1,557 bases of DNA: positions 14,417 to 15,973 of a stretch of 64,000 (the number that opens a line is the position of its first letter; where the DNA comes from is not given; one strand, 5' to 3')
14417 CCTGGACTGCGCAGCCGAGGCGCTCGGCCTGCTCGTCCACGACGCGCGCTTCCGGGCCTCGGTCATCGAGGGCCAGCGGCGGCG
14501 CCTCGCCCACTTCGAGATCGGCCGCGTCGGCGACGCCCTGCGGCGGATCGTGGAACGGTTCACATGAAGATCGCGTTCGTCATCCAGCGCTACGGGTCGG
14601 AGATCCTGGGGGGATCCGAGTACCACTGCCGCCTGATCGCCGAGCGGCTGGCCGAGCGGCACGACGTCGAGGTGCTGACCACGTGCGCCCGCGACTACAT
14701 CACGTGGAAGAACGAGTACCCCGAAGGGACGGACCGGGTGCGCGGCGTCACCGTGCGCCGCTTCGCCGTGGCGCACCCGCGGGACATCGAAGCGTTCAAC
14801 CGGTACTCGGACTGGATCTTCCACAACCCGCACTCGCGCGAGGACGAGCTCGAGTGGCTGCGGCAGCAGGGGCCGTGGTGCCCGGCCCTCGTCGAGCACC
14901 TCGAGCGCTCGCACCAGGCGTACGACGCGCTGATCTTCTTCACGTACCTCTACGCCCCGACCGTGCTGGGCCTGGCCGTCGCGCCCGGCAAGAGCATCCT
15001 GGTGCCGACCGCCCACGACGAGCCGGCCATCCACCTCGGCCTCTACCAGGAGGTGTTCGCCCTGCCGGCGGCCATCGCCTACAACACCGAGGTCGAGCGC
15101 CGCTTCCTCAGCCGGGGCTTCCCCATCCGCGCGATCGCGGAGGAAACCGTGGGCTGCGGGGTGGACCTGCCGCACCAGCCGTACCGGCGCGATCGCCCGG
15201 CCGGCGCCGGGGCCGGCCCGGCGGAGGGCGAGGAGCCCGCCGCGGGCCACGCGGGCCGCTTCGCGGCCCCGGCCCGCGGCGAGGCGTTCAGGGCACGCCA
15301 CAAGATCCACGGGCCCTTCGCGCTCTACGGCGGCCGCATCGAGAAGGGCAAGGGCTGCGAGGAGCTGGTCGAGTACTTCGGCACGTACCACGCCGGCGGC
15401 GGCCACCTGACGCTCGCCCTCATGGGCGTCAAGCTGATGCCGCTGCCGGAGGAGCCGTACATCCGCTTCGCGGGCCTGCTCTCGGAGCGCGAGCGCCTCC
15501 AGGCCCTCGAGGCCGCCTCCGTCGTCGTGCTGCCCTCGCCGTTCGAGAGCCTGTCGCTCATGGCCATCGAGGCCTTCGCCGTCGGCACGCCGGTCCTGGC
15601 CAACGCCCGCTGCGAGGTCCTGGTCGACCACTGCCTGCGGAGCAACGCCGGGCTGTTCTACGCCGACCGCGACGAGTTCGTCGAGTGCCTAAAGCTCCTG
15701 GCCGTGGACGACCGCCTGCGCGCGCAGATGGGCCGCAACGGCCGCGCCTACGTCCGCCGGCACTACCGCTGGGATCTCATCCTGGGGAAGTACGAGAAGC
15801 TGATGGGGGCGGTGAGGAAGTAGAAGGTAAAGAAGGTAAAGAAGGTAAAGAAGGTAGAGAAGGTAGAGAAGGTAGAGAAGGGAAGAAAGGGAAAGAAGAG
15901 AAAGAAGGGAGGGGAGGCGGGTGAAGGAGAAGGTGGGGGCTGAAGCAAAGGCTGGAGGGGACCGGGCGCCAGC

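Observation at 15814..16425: Four-helix-bundle (rRNA IVS-protein family) gene bracketed by inverted tandem 9-mer arrays: an IVS-like cassette outside an rRNA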

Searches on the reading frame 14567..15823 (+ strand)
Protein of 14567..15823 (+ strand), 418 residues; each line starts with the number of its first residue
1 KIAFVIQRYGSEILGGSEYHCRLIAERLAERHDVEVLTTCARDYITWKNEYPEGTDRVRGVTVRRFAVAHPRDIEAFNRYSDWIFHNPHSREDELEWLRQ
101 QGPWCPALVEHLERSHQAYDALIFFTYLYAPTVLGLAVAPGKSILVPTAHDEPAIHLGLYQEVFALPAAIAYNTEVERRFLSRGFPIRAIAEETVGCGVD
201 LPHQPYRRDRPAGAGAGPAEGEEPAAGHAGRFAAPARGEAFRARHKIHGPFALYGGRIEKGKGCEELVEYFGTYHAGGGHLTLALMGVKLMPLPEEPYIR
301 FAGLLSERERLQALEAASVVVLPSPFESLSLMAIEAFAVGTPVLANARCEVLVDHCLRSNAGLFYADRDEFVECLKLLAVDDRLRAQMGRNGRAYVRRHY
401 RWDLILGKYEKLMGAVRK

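Call 5: search_protein_families(library=pfam, proteins=[window:14567-15823:+])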
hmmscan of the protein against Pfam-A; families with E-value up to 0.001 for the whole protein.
window:14567-15823:+ (418 aa): 4 families
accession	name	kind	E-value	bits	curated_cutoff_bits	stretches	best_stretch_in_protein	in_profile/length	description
PF00534.26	Glycos_transf_1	-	1e-10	41.8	26.4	1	250-393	16-170/172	Glycosyl transferases group 1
PF13692.12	Glyco_trans_1_4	-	2.9e-09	37.7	27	1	253-377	5-138/142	Glycosyl transferases group 1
PF13524.12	Glyco_trans_1_2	-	3.7e-08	33.9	25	1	307-403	37-136/144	Glycosyl transferase-like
PF20706.3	GT4-conflict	-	6.1e-05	22.6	26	1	308-348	273-313/385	Family 4 Glycosyltransferase in conflict systems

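Call 27: find_homologous_proteins(query=window:14567-15820:+, max_evalue=1e-40)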
Query window:14567-15820:+ (418 aa): 7572 proteins with E <= 1e-40 among 8000 candidates; the best 120 are listed.
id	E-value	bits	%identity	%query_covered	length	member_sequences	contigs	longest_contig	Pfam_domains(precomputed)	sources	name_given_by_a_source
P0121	1.6e-283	958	100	100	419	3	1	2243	PF00534.27,PF13524.13,PF13692.13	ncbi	-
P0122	1.0e-246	837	88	100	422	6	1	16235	PF00534.27,PF13524.13,PF13692.13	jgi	-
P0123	1.6e-244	830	86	100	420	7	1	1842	PF00534.27,PF13524.13,PF13692.13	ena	-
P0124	5.8e-244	828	85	100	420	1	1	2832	PF00534.27,PF13524.13,PF13692.13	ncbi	-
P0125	6.2e-243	824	85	100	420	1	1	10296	PF00534.27,PF13524.13,PF13692.13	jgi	jgi:glycosyltransferase involved in cell wall biosynthesis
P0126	4.8e-242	821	85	100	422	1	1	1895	PF00534.27,PF13524.13,PF13692.13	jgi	jgi:glycosyltransferase involved in cell wall biosynthesis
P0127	3.8e-241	818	85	100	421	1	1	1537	PF00534.27,PF13579.13,PF13524.13,PF20706.4,PF13692.13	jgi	jgi:glycosyltransferase involved in cell wall biosynthesis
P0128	4.5e-240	815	83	100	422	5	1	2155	PF00534.27,PF13524.13,PF13692.13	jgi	-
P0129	4.8e-240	815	84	100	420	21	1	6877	PF00534.27,PF13524.13,PF20706.4,PF13692.13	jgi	jgi:glycosyltransferase involved in cell wall biosynthesis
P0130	4.2e-239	812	84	100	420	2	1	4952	PF00534.27,PF13524.13,PF20706.4,PF13692.13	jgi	jgi:glycosyltransferase involved in cell wall biosynthesis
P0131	4.1e-238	808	84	100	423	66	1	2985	PF00534.27,PF13524.13,PF20706.4,PF13692.13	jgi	-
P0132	4.6e-238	808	84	100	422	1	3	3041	PF00534.27,PF13524.13,PF13692.13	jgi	jgi:glycosyltransferase involved in cell wall biosynthesis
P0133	1.0e-237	807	83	100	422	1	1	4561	PF00534.27,PF13524.13,PF13692.13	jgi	jgi:glycosyltransferase involved in cell wall biosynthesis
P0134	3.7e-237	805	84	100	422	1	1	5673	PF00534.27,PF13524.13,PF13692.13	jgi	-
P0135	1.0e-236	804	84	100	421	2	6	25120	PF00534.27,PF13524.13,PF20706.4,PF13692.13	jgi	jgi:glycosyltransferase involved in cell wall biosynthesis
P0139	8.7e-236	801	84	100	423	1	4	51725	PF00534.27,PF13524.13,PF20706.4,PF13692.13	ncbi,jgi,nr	ncbi:MAG: glycosyltransferase family 4 protein [Vicinamibacterales bacterium]|jgi:glycosyltransferas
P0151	1.3e-232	790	81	100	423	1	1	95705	PF00534.27,PF13524.13,PF13692.13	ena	-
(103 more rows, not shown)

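Call 28: find_encoding_contigs(protein=P0122, flank=2500, max_places=2)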
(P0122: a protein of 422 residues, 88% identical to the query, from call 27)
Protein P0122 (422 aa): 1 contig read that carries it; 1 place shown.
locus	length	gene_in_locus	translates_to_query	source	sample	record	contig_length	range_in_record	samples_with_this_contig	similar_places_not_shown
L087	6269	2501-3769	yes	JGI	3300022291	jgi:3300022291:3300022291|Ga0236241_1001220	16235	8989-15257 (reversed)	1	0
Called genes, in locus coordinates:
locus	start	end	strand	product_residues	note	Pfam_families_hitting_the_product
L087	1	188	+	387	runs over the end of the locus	?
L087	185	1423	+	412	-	PF20706:GT4-conflict (weak), PF00534:Glycos_transf_1, PF13692:Glyco_trans_1_4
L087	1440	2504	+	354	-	PF00534:Glycos_transf_1, PF13692:Glyco_trans_1_4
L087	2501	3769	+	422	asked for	PF00534:Glycos_transf_1, PF13692:Glyco_trans_1_4, PF13524:Glyco_trans_1_2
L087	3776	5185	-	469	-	PF00072:Response_reg, PF00158:Sigma54_activat, PF14532:Sigma54_activ_2, PF07728:AAA_5, PF25601:AAA_lid_14, PF02954:HTH_8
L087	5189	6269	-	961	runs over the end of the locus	PF17820:PDZ_6 (weak), PF01590:GAF, PF13492:GAF_3, PF00989:PAS (weak), PF13188:PAS_8 (weak), PF08448:PAS_4 (weak), PF00512:HisKA, PF02518:HATPase_c, +2 more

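Call 29: find_encoding_contigs(protein=P0139, flank=2500, max_places=2)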
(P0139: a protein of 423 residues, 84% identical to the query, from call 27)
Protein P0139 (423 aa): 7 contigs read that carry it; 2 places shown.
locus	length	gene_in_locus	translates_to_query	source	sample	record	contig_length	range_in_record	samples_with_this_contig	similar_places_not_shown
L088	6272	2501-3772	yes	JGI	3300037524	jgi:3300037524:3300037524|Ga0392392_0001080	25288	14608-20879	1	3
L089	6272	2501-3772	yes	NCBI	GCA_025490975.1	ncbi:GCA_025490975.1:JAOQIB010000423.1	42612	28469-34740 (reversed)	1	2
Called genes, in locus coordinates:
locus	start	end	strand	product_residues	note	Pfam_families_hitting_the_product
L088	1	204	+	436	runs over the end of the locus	PF00534:Glycos_transf_1, PF13692:Glyco_trans_1_4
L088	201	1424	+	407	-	PF20706:GT4-conflict (weak), PF00534:Glycos_transf_1, PF13692:Glyco_trans_1_4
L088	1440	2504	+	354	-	PF00534:Glycos_transf_1, PF13692:Glyco_trans_1_4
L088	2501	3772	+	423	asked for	PF00534:Glycos_transf_1, PF13692:Glyco_trans_1_4, PF13524:Glyco_trans_1_2, PF20706:GT4-conflict (weak)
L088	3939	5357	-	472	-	PF00072:Response_reg, PF00158:Sigma54_activat, PF14532:Sigma54_activ_2, PF07728:AAA_5, PF25601:AAA_lid_14, PF02954:HTH_8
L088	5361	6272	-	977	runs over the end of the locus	PF13180:PDZ_2 (weak), PF17820:PDZ_6, PF01590:GAF (weak), PF13492:GAF_3 (weak), PF00989:PAS, PF08448:PAS_4, PF00512:HisKA, PF02518:HATPase_c, +2 more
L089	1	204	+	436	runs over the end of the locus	PF00534:Glycos_transf_1, PF13692:Glyco_trans_1_4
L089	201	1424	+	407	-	PF20706:GT4-conflict (weak), PF00534:Glycos_transf_1, PF13692:Glyco_trans_1_4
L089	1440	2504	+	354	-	PF00534:Glycos_transf_1, PF13692:Glyco_trans_1_4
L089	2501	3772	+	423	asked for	PF00534:Glycos_transf_1, PF13692:Glyco_trans_1_4, PF13524:Glyco_trans_1_2, PF20706:GT4-conflict (weak)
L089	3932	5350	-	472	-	PF00072:Response_reg, PF00158:Sigma54_activat, PF14532:Sigma54_activ_2, PF07728:AAA_5, PF25601:AAA_lid_14, PF02954:HTH_8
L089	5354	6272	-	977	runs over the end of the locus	PF13180:PDZ_2 (weak), PF17820:PDZ_6, PF01590:GAF (weak), PF13492:GAF_3 (weak), PF00989:PAS, PF08448:PAS_4, PF00512:HisKA, PF02518:HATPase_c, +2 more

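Call 30: find_encoding_contigs(protein=P0151, flank=2500, max_places=2)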
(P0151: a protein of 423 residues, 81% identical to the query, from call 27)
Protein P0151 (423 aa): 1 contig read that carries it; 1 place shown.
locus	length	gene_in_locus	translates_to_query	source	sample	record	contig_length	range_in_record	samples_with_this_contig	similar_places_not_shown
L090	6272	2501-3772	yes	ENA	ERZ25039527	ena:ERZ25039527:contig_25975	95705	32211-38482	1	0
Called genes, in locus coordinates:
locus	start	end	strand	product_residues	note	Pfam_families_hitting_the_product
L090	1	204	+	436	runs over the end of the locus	PF00534:Glycos_transf_1, PF13692:Glyco_trans_1_4, PF13524:Glyco_trans_1_2 (weak)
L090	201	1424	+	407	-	PF20706:GT4-conflict (weak), PF00534:Glycos_transf_1, PF13692:Glyco_trans_1_4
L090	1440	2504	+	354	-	PF00534:Glycos_transf_1, PF13692:Glyco_trans_1_4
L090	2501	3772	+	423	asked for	PF00534:Glycos_transf_1, PF13692:Glyco_trans_1_4, PF13524:Glyco_trans_1_2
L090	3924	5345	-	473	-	PF00072:Response_reg, PF00158:Sigma54_activat, PF14532:Sigma54_activ_2, PF07728:AAA_5, PF25601:AAA_lid_14, PF02954:HTH_8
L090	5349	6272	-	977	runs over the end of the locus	PF13180:PDZ_2 (weak), PF17820:PDZ_6, PF13492:GAF_3 (weak), PF00989:PAS, PF08448:PAS_4, PF12860:PAS_7 (weak), PF00512:HisKA, PF02518:HATPase_c, +2 more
